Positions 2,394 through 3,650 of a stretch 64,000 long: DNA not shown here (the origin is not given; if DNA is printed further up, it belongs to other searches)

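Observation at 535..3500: Split three-gene module: HgdC-type ATPase activase plus two tandem paralogous DUF2229-like partners of unknown substrate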

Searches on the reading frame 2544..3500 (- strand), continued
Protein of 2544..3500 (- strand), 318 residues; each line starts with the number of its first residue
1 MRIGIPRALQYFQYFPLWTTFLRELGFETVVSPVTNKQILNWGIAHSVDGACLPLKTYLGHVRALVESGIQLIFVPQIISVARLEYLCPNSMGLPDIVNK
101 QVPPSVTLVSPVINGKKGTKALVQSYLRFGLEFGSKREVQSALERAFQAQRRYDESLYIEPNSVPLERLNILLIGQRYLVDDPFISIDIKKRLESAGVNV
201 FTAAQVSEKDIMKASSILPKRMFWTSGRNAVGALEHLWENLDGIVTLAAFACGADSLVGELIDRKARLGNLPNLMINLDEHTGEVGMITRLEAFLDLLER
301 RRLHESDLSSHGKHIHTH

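Call 38: predict_structure(alignment_id=A1)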
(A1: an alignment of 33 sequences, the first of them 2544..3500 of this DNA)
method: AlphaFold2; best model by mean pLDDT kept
length: 318 residues; sequences in the alignment: 33
mean_pLDDT: 94.2   pTM: 0.90
mean pLDDT of the five models: 94.2, 93.1, 92.9, 92.6, 92.2
residues with pLDDT >= 90: 281; 70-90: 27; 50-70: 6; < 50: 4
segments of 3 or more residues with pLDDT < 50: 316-318
pLDDT, mean of each block of 10 residues (from residue 1): 97 98 98 98 95 96 98 97 90 95 98 96 98 98 98 93 87 97 97 97 96 91 93 96 97 91 96 97 95 98 85 49
secondary structure, 60 per line:
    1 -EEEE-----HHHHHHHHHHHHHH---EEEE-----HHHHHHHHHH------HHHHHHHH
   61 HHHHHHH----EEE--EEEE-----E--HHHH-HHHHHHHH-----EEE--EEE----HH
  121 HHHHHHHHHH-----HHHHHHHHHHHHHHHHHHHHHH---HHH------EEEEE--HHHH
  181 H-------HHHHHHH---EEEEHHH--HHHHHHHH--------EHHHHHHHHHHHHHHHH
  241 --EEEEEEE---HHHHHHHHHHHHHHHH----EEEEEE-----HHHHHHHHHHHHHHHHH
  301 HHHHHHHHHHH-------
elements in order: E2-5 H11-24 E28-31 H37-46 H53-67 E72-74 E77-80 H89-92 H94-101 E107-109 E112-114 H119-130 H136-157 E170-174 H177-181 H189-195 E199-202 H208-215 H225-240 E243-249 H253-268 E273-278 H284-311

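Call 41: fold_search(model_id=the predicted structure, library=pdb)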
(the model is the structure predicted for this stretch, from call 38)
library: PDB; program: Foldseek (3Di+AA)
matches with E <= 10: 1029; with E <= 0.001: 19
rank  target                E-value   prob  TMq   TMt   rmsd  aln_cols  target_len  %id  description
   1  7yyl_D                5.9e-08  1.00  0.45  0.36  11.5       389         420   14  nucleotide-free DCCP:DCCP-R complex (released 2022-12-28)
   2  7yyl_A                9.4e-08  1.00  0.49  0.38  11.1       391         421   12  nucleotide-free DCCP:DCCP-R complex (released 2022-12-28)
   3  7yzm_A                1.9e-07  1.00  0.49  0.39  10.8       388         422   12  MgADPNP-bound DCCP:DCCP-R complex (released 2022-12-28)
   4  7yyl_B                2.1e-07  1.00  0.50  0.39  10.7       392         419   13  nucleotide-free DCCP:DCCP-R complex (released 2022-12-28)
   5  3o3n_B                3.2e-07  1.00  0.57  0.50   6.9       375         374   13  (R)-2-hydroxyisocaproyl-CoA dehydratase in complex with its substrate (R)-2-hydroxyisocaproyl-CoA (released 2011-03-16)
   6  3o3m_D                3.8e-07  1.00  0.56  0.49   6.2       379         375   14  (R)-2-Hydroxyisocaproyl-CoA Dehydratase (released 2011-03-16)
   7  3o3m_B                4.5e-07  1.00  0.56  0.49   6.4       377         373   14  (R)-2-Hydroxyisocaproyl-CoA Dehydratase (released 2011-03-16)
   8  6eno                  9.7e-07  1.00  0.46  0.36  11.6       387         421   12  Double cubane cluster oxidoreductase (released 2018-03-14)
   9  8s02_B                9.9e-06  1.00  0.47  0.41  10.2       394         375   13  BzdNO-benzoyl-CoA complex (released 2025-03-05)
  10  9g87_B                1.9e-05  1.00  0.49  0.42  11.4       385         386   12  3-methylbenzoyl-CoA reductase from Thauera chlorobenzoica (subunits MbdON ) (released 2026-02-04)
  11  8s02_A                4.5e-05  1.00  0.50  0.38  10.5       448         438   13  BzdNO-benzoyl-CoA complex (released 2025-03-05)
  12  9gai_B                6.8e-05  1.00  0.49  0.41  11.3       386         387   11  3-methylbenzoyl-CoA reductase from Thauera chlorobenzoica (MbdONPQ) (released 2026-02-18)
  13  6xpn_A                1.2e-04  0.99  0.27  0.32  11.8       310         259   11  Z-loop Deletion Mutant of AztC from Paracoccus denitrificans (released 2020-08-26)
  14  8s02_C                1.6e-04  1.00  0.45  0.35  10.9       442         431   12  BzdNO-benzoyl-CoA complex (released 2025-03-05)
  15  5kzj_B                2.9e-04  0.97  0.25  0.28  11.2       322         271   10  Loop Deletion mutant of Paracoccus denitrificans AztC (released 2017-07-05)
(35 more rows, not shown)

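Call 44: find_homologous_proteins(query=A1, max_evalue=0.001)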
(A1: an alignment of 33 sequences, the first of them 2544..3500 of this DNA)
Query A1 (33 sequences) (318 aa, profile of the alignment): 190 proteins with E <= 0.001 among 8000 candidates; the best 120 are listed.
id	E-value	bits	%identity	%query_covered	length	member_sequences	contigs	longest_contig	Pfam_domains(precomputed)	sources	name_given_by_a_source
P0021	1.1e-134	467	39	98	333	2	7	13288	PF06050.20,PF09989.16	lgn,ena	-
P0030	7.6e-133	461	38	98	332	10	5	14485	PF06050.20,PF09989.16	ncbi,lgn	-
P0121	1.2e-131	457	38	98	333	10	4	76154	PF06050.20,PF09989.16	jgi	-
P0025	1.7e-130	453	40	98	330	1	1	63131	PF06050.20,PF09989.16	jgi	-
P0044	3.8e-129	449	38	95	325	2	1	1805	PF06050.20,PF09989.16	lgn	-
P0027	8.1e-128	444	38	98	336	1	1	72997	PF06050.20,PF09989.16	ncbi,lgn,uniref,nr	ncbi:acyl-CoA dehydratase activase-related protein [Thermosediminibacter litoriperuensis]|uniref:Put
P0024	2.9e-127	442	40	94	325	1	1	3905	PF06050.20,PF09989.16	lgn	-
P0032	4.5e-126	439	40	95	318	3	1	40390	PF06050.20,PF09989.16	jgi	jgi:predicted nucleotide-binding protein (sugar kinase/HSP70/actin superfamily)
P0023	2.1e-125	436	39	97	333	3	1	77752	PF06050.20,PF09989.16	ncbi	-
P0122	6.9e-124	431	37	98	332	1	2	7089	PF06050.20,PF09989.16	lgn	-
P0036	2.1e-123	430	42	95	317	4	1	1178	PF09989.16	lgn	-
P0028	1.6e-122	427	39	98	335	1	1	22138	PF06050.20,PF09989.16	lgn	-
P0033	1.1e-121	424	41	95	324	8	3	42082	PF09989.16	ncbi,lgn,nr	ncbi:MAG: hypothetical protein PWP58_285 [Bacillota bacterium]|nr:hypothetical protein [Bacillota ba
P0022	3.1e-120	419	34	95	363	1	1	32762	PF09989.16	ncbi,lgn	ncbi:MAG: acyl-CoA dehydratase activase-related protein [Halanaerobiales bacterium]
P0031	3.7e-119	416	40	95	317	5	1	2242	PF09989.16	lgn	-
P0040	1.2e-118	414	37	97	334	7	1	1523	PF06050.20,PF09989.16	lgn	-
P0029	4.8e-118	412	39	97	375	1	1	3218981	PF09989.16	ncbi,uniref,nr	ncbi:acyl-CoA dehydratase activase-related protein [Heliorestis convoluta]|uniref:DUF2229 domain-con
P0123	2.1e-115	404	38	95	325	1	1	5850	PF09989.16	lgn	-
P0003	6.7e-114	399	51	95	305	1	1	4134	PF09989.16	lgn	-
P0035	6.7e-113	395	38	97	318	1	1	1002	PF06050.20,PF09989.16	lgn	-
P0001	6.8e-113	395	99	100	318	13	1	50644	PF09989.16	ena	-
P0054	2.0e-112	394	36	95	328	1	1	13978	PF06050.20,PF09989.16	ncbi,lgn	ncbi:MAG: acyl-CoA dehydratase activase-related protein [Methylocystaceae bacterium]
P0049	1.2e-111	391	37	97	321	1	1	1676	PF06050.20,PF09989.16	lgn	-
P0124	1.3e-111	391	41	49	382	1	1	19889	PF06050.20,PF09989.16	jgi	jgi:predicted nucleotide-binding protein (sugar kinase/HSP70/actin superfamily)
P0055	2.7e-111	390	35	95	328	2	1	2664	PF06050.20,PF09989.16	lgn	-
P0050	4.0e-111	389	37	97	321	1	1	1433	PF06050.20,PF09989.16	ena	-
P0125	8.1e-111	388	36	97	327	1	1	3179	PF06050.20,PF09989.16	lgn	-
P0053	5.5e-110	386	38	96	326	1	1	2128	PF06050.20,PF09989.16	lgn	-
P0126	1.3e-109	384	38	97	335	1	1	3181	PF06050.20,PF09989.16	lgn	-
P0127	3.4e-109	383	34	95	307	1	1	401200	PF06050.20,PF09989.16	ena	-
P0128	4.4e-108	379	50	95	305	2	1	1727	PF09989.16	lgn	-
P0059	7.2e-107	375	37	87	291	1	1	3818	PF09989.16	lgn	-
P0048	1.3e-106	375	37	97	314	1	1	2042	PF06050.20,PF09989.16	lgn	-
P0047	1.9e-106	374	37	97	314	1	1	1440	PF06050.20,PF09989.16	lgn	-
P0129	1.3e-104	368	34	97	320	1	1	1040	PF06050.20,PF09989.16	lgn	-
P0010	3.2e-102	360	44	92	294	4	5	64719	PF09989.16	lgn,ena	-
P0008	3.6e-102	360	46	94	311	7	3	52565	PF09989.16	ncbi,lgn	-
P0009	1.1e-101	358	46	94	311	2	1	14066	PF09989.16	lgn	-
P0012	2.2e-101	357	44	94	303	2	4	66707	PF06050.20,PF09989.16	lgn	-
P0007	2.6e-101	357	48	94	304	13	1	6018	PF09989.16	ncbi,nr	ncbi:MAG: acyl-CoA dehydratase activase-related protein [Bacillota bacterium]|nr:acyl-CoA dehydratas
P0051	8.5e-100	352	36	97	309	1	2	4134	PF06050.20,PF09989.16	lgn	-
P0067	3.2e-98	347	32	95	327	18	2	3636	PF06050.20,PF09989.16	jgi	jgi:predicted nucleotide-binding protein (sugar kinase/HSP70/actin superfamily)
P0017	4.4e-98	347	43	94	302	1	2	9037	PF09989.16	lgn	-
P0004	1.7e-97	345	50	90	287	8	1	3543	PF09989.16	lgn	-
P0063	9.0e-96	339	36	95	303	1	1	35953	PF09989.16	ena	-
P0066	3.1e-94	334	33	95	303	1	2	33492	PF09989.16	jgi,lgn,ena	-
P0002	1.5e-92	328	73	86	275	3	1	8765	PF09989.16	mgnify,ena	mgnify:CR=1 FL=1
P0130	4.3e-92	327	33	96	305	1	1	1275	PF09989.16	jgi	-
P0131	5.9e-92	326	32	95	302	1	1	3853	PF09989.16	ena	-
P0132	9.1e-91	323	29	93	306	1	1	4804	PF06050.20,PF09989.16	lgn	-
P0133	1.5e-90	322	32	95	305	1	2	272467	PF09989.16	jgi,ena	-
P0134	1.8e-90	322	32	95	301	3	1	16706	PF09989.16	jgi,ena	-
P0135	2.3e-90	321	34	95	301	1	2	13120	PF09989.16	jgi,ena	-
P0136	2.3e-90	321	32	95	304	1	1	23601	PF09989.16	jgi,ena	-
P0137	4.1e-90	320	31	95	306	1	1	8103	PF09989.16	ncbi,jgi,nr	ncbi:MAG: acyl-CoA dehydratase activase-related protein [Defluviitaleaceae bacterium]|nr:acyl-CoA de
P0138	4.4e-90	320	32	95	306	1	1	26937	PF09989.16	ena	-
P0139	5.1e-90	320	49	86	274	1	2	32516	PF09989.16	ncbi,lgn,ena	-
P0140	6.0e-90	320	32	95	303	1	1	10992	PF09989.16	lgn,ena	-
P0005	6.8e-90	320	50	86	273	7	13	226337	PF09989.16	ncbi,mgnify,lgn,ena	mgnify:CR=1 FL=1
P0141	1.3e-89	319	31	98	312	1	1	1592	PF09989.16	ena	-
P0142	2.5e-89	318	31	95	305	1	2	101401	PF09989.16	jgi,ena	-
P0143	3.2e-89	318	31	94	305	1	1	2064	PF09989.16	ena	-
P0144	4.1e-89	317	32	95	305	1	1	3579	PF09989.16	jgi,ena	-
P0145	8.7e-89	316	33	95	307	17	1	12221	PF09989.16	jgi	-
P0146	1.9e-88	315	33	94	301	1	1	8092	PF09989.16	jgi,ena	-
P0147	2.4e-88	315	33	99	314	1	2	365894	PF09989.16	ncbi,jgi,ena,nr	ncbi:MAG: acyl-CoA dehydratase activase-related protein [Defluviitaleaceae bacterium]|nr:acyl-CoA de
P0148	3.1e-88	314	33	95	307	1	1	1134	PF09989.16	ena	-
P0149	3.4e-88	314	31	95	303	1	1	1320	PF09989.16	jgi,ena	-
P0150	3.5e-88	314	32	95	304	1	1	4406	PF09989.16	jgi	jgi:predicted nucleotide-binding protein (sugar kinase/HSP70/actin superfamily)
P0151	3.8e-88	314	32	96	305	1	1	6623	PF09989.16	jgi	jgi:predicted nucleotide-binding protein (sugar kinase/HSP70/actin superfamily)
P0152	7.3e-88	313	32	95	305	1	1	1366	PF09989.16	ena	-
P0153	7.7e-88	313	34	97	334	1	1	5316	PF09989.16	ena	-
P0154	8.0e-88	313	32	95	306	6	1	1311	PF09989.16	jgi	jgi:predicted nucleotide-binding protein (sugar kinase/HSP70/actin superfamily)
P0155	8.5e-88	313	32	95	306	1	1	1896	PF09989.16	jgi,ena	-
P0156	8.7e-88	313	31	95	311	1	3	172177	PF09989.16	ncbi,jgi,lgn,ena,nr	ncbi:MAG: acyl-CoA dehydratase activase-related protein [Defluviitaleaceae bacterium]|nr:acyl-CoA de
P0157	9.1e-88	313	32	95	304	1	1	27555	PF09989.16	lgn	-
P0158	1.0e-87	313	32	94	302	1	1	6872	PF09989.16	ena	-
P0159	1.4e-87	312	32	95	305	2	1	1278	PF09989.16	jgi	-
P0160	1.7e-87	312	32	97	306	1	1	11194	PF09989.16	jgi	-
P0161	2.0e-87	312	32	95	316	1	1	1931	PF09989.16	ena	-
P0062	2.7e-87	311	36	95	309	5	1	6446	PF09989.16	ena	-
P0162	4.8e-87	310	33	95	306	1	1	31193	PF09989.16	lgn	-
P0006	5.5e-87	310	47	92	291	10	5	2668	PF09989.16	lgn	-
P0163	9.0e-87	309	32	95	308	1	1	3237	PF09989.16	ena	-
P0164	9.2e-87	309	32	97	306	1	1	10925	PF09989.16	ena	-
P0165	1.1e-86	309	31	95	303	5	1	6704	PF09989.16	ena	-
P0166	4.8e-86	307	35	94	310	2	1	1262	PF09989.16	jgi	-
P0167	5.5e-86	307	32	95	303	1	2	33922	PF09989.16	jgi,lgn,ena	-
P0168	7.1e-86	307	32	95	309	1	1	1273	PF09989.16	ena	-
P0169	8.2e-86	306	30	92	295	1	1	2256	PF09989.16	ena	-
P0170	9.7e-86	306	33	94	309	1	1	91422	PF09989.16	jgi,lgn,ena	-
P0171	1.2e-85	306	32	97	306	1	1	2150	PF09989.16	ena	-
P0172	1.9e-85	305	31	95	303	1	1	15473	PF09989.16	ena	-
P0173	2.5e-85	305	32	94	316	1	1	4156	PF09989.16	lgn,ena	-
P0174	2.8e-85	305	31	96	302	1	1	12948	PF09989.16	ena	-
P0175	3.5e-85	304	31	95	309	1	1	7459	PF09989.16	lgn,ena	-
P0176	5.6e-85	304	32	95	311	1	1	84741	PF09989.16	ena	-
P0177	7.3e-85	303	33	95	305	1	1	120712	PF09989.16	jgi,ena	-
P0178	1.1e-84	303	31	94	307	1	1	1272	PF09989.16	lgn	-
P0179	1.2e-84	302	33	95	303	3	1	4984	PF09989.16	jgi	-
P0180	1.5e-84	302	32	95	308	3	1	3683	PF09989.16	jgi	-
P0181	1.5e-84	302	33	94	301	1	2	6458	PF09989.16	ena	-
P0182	1.5e-84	302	33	97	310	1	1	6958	PF09989.16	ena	-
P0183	2.6e-84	301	30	95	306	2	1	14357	PF09989.16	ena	-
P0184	3.2e-84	301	30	95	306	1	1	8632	PF09989.16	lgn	-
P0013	3.3e-84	301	49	83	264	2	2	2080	PF09989.16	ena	-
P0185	3.8e-84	301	33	95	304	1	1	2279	PF09989.16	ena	-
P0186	5.5e-84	300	31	95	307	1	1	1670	PF09989.16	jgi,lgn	jgi:predicted nucleotide-binding protein (sugar kinase/HSP70/actin superfamily)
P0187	5.8e-84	300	30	95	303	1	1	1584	PF09989.16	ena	-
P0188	9.0e-84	300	33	95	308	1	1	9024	PF09989.16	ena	-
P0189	1.0e-83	299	32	95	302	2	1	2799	PF09989.16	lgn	-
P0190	1.1e-83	299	32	95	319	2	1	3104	PF09989.16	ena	-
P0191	1.1e-83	299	32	95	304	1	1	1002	PF09989.16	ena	-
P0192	1.1e-83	299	33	95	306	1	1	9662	PF09989.16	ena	-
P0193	1.8e-83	299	32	95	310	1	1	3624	PF09989.16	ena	-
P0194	2.2e-83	298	30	95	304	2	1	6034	PF09989.16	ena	-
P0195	2.9e-83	298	33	94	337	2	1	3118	PF09989.16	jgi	-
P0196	3.7e-83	298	33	95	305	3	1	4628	PF09989.16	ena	-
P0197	4.9e-83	297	31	95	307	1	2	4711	PF09989.16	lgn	-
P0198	6.6e-83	297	31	94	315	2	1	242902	PF09989.16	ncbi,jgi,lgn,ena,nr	ncbi:MAG: acyl-CoA dehydratase activase-related protein [Coriobacteriia bacterium]|nr:acyl-CoA dehyd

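Call 45: find_encoding_contigs(protein=P0198, flank=7000, max_places=1)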
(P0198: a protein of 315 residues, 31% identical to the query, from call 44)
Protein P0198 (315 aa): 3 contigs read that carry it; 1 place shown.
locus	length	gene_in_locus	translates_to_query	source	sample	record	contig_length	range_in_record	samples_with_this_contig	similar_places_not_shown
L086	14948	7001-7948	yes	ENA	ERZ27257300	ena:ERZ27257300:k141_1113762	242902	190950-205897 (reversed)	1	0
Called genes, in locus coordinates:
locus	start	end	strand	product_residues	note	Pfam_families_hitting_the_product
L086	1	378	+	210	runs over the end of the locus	PF02677:QueH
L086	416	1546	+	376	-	PF02547:Queuosine_synth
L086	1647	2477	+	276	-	-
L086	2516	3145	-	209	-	PF00857:Isochorismatase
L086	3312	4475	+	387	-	PF00155:Aminotran_1_2, PF01041:DegT_DnrJ_EryC1, PF00266:Aminotran_5 (weak)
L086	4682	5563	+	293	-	PF02645:DegV, PF13684:FakA-like_C (weak)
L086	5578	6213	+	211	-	-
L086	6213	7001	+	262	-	PF00106:adh_short, PF08659:KR, PF13561:adh_short_C2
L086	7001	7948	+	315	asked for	PF09989:DUF2229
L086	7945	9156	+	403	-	PF09989:DUF2229 (faint), PF06050:HGD-D (weak)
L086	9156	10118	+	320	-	PF01869:BcrAD_BadFG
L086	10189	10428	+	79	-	PF00550:PP-binding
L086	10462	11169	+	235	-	PF14622:Ribonucleas_3_3, PF00636:Ribonuclease_3, PF00035:dsrm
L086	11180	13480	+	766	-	PF00005:ABC_tran, PF01580:FtsK_SpoIIIE (faint), PF02463:SMC_N (weak), PF03193:RsgA_GTPase (faint), PF13191:AAA_16 (faint), PF00005:ABC_tran, PF02463:SMC_N (weak), PF02361:CbiQ, +5 more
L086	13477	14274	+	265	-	PF01416:PseudoU_synth_1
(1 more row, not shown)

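Call 46: find_encoding_contigs(protein=P0133, flank=7000, max_places=1)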
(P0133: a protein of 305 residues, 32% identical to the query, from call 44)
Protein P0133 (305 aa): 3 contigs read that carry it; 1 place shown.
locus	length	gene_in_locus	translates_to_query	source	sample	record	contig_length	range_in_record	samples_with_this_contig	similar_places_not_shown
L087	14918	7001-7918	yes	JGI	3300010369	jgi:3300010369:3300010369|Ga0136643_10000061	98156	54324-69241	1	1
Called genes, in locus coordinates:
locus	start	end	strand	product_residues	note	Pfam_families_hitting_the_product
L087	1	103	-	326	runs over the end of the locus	-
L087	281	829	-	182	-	PF00528:BPD_transp_1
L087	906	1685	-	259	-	PF00005:ABC_tran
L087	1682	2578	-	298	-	PF04069:OpuAC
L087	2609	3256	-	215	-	PF00528:BPD_transp_1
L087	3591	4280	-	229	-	PF13484:Fer4_16 (faint)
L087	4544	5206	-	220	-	PF00027:cNMP_binding, PF13545:HTH_Crp_2 (weak)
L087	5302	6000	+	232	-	PF00037:Fer4, PF12797:Fer4_2 (weak), PF12837:Fer4_6 (weak), PF13237:Fer4_10, PF14697:Fer4_21, PF12838:Fer4_7, PF13187:Fer4_9 (weak), PF27217:AF_0155, +2 more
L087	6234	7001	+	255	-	PF23441:SDR (weak), PF00106:adh_short, PF08659:KR, PF13561:adh_short_C2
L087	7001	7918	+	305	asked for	PF09989:DUF2229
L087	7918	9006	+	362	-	PF09989:DUF2229 (faint), PF06050:HGD-D (weak)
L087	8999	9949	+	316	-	PF01869:BcrAD_BadFG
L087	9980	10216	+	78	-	PF23297:ACP_SdgA_C (weak), PF00550:PP-binding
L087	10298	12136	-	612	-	PF00795:CN_hydrolase, PF02540:NAD_synthase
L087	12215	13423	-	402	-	PF01548:DEDD_Tnp_IS110, PF02371:Transposase_20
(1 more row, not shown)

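Call 47: find_encoding_contigs(protein=P0127, flank=7000, max_places=1)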
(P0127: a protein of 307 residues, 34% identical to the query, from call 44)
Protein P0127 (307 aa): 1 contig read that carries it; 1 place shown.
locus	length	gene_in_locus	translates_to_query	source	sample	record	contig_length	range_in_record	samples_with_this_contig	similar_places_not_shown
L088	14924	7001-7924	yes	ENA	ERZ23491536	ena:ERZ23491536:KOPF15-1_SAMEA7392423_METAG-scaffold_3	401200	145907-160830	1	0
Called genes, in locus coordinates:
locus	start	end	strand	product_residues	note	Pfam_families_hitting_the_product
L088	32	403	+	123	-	PF01740:STAS, PF13466:STAS_2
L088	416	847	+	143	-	PF13581:HATPase_c_2, PF02518:HATPase_c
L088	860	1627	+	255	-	PF07638:Sigma70_ECF (faint), PF04542:Sigma70_r2, PF04539:Sigma70_r3, PF08281:Sigma70_r4_2, PF04545:Sigma70_r4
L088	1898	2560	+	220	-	PF12164:SporV_AA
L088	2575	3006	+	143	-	PF13782:SpoVAB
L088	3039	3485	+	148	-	PF03862:SpoVAC_SpoVAEB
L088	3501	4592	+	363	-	PF07451:SpoVAD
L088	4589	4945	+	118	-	PF03862:SpoVAC_SpoVAEB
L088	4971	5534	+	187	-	PF14097:SpoVAE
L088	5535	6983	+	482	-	PF03323:GerA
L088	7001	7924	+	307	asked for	PF09989:DUF2229, PF06050:HGD-D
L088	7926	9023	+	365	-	PF09989:DUF2229, PF06050:HGD-D (weak)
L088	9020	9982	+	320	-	PF01869:BcrAD_BadFG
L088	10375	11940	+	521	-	PF01734:Patatin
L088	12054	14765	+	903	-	PF03176:MMPL, PF02460:Patched, PF12349:Sterol-sensing, PF03176:MMPL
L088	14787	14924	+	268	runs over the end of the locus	PF07044:DUF1329, PF17131:TP_0789-like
